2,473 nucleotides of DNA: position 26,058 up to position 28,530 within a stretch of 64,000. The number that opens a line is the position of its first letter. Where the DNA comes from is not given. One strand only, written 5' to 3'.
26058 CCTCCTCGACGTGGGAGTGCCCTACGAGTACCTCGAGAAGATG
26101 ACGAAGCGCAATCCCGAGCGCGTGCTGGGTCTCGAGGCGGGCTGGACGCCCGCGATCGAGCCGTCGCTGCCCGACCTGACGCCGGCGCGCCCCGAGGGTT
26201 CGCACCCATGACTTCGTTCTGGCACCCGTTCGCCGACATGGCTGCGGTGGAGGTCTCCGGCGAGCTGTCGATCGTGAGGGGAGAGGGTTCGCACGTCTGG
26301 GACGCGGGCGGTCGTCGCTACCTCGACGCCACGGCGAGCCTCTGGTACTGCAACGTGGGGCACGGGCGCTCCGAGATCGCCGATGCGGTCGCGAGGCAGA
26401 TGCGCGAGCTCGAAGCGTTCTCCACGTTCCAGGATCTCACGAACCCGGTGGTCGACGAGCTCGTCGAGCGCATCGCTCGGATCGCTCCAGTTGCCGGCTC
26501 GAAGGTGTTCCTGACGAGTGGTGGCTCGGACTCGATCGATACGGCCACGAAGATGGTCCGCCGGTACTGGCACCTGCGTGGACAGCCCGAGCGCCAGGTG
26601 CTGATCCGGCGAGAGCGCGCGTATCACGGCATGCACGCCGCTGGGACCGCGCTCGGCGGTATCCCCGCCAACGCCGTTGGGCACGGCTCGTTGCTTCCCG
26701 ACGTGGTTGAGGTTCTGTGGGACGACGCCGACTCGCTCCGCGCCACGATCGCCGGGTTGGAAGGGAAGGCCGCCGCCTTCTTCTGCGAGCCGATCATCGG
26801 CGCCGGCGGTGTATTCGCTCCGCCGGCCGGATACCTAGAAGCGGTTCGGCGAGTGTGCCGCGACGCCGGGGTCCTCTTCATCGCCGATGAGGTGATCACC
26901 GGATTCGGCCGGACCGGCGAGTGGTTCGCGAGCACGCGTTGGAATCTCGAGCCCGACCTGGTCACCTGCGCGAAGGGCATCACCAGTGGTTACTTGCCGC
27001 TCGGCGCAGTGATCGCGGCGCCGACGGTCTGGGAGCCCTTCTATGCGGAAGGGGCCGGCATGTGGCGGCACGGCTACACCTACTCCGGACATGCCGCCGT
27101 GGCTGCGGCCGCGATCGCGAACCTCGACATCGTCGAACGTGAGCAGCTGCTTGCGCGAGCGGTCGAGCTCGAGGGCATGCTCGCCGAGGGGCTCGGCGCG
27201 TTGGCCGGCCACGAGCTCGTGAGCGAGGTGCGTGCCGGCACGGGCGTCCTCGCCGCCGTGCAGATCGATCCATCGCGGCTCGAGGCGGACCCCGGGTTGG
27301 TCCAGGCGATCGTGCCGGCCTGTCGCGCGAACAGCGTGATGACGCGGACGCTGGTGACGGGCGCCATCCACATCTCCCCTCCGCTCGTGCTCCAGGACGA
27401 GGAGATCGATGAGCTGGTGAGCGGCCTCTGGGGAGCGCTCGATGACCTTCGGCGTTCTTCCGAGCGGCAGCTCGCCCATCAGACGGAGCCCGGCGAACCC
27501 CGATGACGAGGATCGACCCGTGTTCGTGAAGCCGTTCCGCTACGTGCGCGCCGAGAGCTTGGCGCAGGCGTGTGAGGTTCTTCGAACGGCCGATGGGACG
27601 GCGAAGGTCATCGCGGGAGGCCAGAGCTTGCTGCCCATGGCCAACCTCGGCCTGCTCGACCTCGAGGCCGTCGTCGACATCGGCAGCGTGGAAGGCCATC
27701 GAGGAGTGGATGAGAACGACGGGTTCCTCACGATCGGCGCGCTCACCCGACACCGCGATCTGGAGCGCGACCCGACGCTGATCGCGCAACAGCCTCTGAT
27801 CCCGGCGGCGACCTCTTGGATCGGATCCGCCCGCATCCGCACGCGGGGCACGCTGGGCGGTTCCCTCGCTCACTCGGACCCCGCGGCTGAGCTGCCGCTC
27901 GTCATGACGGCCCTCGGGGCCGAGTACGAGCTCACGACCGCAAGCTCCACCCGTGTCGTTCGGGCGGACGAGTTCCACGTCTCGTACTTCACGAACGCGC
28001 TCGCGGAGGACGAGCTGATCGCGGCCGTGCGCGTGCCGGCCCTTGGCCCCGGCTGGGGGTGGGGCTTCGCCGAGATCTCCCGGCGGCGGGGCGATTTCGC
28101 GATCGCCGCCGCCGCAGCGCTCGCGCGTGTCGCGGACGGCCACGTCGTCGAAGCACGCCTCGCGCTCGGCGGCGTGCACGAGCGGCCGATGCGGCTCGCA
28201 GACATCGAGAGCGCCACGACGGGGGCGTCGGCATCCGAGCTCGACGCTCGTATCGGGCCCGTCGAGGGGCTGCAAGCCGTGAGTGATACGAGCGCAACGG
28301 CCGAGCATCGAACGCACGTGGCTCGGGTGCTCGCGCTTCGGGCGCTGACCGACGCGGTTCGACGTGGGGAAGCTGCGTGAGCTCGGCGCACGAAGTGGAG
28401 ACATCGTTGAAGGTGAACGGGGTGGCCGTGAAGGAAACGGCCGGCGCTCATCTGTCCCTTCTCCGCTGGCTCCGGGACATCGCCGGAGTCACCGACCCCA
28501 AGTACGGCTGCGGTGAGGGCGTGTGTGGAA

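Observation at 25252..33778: Seven-gene coupled operon: XDH-type Mo-hydroxylase, two class-III aminotransferases, a DUF6282-like hydrolase and a P450, with no pathway I can name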

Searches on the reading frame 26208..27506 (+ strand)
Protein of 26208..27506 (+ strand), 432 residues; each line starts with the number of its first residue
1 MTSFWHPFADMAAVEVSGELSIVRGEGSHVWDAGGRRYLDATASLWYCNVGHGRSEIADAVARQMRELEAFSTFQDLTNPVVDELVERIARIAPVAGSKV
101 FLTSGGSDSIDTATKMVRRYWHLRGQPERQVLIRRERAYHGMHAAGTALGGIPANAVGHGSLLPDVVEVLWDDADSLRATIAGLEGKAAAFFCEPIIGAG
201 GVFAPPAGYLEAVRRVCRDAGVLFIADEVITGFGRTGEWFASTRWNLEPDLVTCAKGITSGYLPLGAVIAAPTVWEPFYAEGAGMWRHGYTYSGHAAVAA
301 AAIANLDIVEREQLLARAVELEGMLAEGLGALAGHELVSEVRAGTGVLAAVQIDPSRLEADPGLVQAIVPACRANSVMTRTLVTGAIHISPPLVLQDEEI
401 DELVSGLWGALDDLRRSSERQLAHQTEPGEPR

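Call 6: search_protein_families(library=pfam, proteins=[window:26208-27506:+])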
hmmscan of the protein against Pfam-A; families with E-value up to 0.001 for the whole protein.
window:26208-27506:+ (432 aa): 1 family
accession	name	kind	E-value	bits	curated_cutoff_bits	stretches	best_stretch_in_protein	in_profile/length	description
PF00202.27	Aminotran_3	-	1e-76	258.7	30.5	1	20-407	11-399/403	Aminotransferase class-III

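Call 7: search_protein_families(library=ncbifam, proteins=[window:26208-27506:+])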
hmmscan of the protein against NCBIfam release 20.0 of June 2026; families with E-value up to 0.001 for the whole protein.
window:26208-27506:+ (432 aa): 69 families (the best 25 are shown)
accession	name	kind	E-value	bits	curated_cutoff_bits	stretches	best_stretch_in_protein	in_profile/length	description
NF005682.0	PRK07480.1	subfamily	3.9e-113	378.5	510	1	4-416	21-454/459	aminotransferase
NF005683.0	PRK07481.1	subfamily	2.3e-106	356.5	575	2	188-414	218-450/453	hypothetical protein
NF005447.0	PRK07036.1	equivalog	5.7e-102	341.8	618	1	5-416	22-457/468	aminotransferase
NF005102.0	PRK06541.1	equivalog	9.2e-100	334.3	574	2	188-414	222-456/460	aspartate aminotransferase family protein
NF004767.0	PRK06105.1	subfamily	3e-96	322.7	517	2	187-420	218-456/460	aminotransferase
NF052567.1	OmAmTferAptACaul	equivalog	1.1e-94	317.7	500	2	174-412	191-429/431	omega-aminotransferase AptA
NF004625.0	PRK05965.1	subfamily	4.5e-90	302.6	729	1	5-419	15-453/460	hypothetical protein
NF005684.0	PRK07482.1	subfamily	1.9e-86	290.4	687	2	187-414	220-455/464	hypothetical protein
NF009068.0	PRK12403.1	equivalog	2.8e-84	283.6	817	1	5-413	23-452/460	aspartate aminotransferase family protein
TIGR00508.1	bioA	equivalog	4.6e-83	279.1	405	1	5-406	2-413/419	adenosylmethionine--8-amino-7-oxononanoate transaminase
NF041821.1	daptide_amino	equivalog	3.2e-77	259.9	450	1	17-407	12-400/405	daptide-type RiPP biosynthesis aminotransferase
NF004624.0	PRK05964.1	equivalog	1.4e-76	257.7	494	1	3-413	13-424/427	adenosylmethionine--8-amino-7-oxononanoate transaminase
NF005812.0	PRK07678.1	subfamily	1.7e-76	257.7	488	1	5-413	19-449/451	aminotransferase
NF004718.0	PRK06062.1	subfamily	2.3e-73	247.3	472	2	184-412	212-447/454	hypothetical protein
NF002874.0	PRK03244.1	equivalog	1.2e-71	241.6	457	1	19-415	26-396/399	acetylornithine transaminase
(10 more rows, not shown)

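Call 28: search_solved_structures(query=window:26208-27506:+, max_evalue=1e-30)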
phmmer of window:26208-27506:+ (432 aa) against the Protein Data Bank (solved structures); distinct sequences matched with E-value up to 1e-30: 131 (the best 60 are shown).
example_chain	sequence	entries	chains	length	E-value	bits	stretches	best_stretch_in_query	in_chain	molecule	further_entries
6gwi_A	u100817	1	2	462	9.1e-88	298.6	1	5-425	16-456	Putrescine aminotransferase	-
7qx0_A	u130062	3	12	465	1.4e-86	294.8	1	5-424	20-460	Aminotransferase TR2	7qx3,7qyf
7qyg_A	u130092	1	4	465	3.7e-86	293.3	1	5-424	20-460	Aminotransferase TR2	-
6fyq_A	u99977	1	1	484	2.3e-85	290.7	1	4-411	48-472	amine transaminase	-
6hx9_B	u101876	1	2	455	1.9e-82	281.1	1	6-411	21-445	Aspartate aminotransferase family protein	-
9j4z_A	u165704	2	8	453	2e-82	281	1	6-411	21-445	Polyamine:pyruvate transaminase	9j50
4a6r_A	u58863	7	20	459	7.3e-81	275.9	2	186-414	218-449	OMEGA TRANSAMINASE | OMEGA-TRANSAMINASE | AMINOTRANSFERASE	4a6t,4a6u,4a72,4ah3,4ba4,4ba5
6s4g_A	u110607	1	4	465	7.8e-81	275.8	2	186-414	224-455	Probable aminotransferase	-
7q9x_AAA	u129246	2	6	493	1.1e-80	275.3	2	186-414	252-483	Probable aminotransferase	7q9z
3hmu_A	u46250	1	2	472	1.8e-80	274.6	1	5-423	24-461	Aminotransferase, class III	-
5ti8_A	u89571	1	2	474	4.8e-80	273.2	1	6-411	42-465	Aminotransferase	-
9uvs_A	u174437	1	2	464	1.8e-79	271.3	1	5-424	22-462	Aminotransferase class-III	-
6snu_A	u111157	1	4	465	3.4e-79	270.4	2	186-414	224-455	Aspartate aminotransferase family protein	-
6io1_A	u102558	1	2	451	4e-78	266.9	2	187-414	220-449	Aminotransferase, class III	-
7ypm_A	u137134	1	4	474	3.7e-76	260.4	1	187-414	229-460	Aspartate aminotransferase family protein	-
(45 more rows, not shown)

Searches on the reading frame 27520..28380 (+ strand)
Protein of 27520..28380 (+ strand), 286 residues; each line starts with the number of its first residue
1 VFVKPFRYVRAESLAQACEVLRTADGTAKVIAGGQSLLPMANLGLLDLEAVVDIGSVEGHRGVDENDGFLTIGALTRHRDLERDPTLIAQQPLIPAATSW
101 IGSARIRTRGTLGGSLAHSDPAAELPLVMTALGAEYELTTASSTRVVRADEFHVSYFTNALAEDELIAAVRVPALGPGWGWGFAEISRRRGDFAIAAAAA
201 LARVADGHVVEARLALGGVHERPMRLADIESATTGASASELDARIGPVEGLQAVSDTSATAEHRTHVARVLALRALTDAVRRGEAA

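Call 6: search_protein_families(library=pfam, proteins=[window:27520-28380:+])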
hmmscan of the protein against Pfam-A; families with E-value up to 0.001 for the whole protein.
window:27520-28380:+ (286 aa): 2 families
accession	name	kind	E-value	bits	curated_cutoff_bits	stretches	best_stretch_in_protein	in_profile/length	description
PF00941.27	FAD_binding_5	-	3.5e-43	147.8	27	1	5-174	2-169/170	FAD binding domain in molybdopterin dehydrogenase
PF03450.22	CO_deh_flav_C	-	4.8e-14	52.8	25.5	1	183-278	3-101/102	CO dehydrogenase flavoprotein C-terminal domain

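Call 7: search_protein_families(library=ncbifam, proteins=[window:27520-28380:+])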
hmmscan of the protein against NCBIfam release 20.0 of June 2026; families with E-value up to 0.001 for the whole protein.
window:27520-28380:+ (286 aa): 7 families
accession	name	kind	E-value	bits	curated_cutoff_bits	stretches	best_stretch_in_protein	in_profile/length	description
NF041019.1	glyceraldDH_beta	equivalog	3.9e-61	206.7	350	1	1-278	1-279/280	glyceraldehyde dehydrogenase subunit beta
TIGR02963.1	xanthine_xdhA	equivalog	6.1e-29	101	467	1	19-274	205-463/468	xanthine dehydrogenase small subunit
NF043083.1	XdhB_XDHase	equivalog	1.5e-28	99.8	310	1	7-283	6-287/289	xanthine dehydrogenase subunit XdhB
NF007427.0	PRK09971.1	equivalog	1.7e-25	89.8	287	1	7-283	6-287/292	xanthine dehydrogenase FAD-binding subunit XdhB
TIGR03195.1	4hydrxCoA_B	equivalog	7.9e-18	64.6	404.55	2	4-117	3-115/321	4-hydroxybenzoyl-CoA reductase subunit beta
TIGR03199.1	pucC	equivalog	8.8e-15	54.7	306.05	1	13-235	3-222/264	xanthine dehydrogenase subunit C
TIGR03312.1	Se_sel_red_FAD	hypoth_equivalog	2.2e-12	46.7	241.5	1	7-237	3-212/257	molybdopterin-dependent oxidoreductase FAD-binding subunit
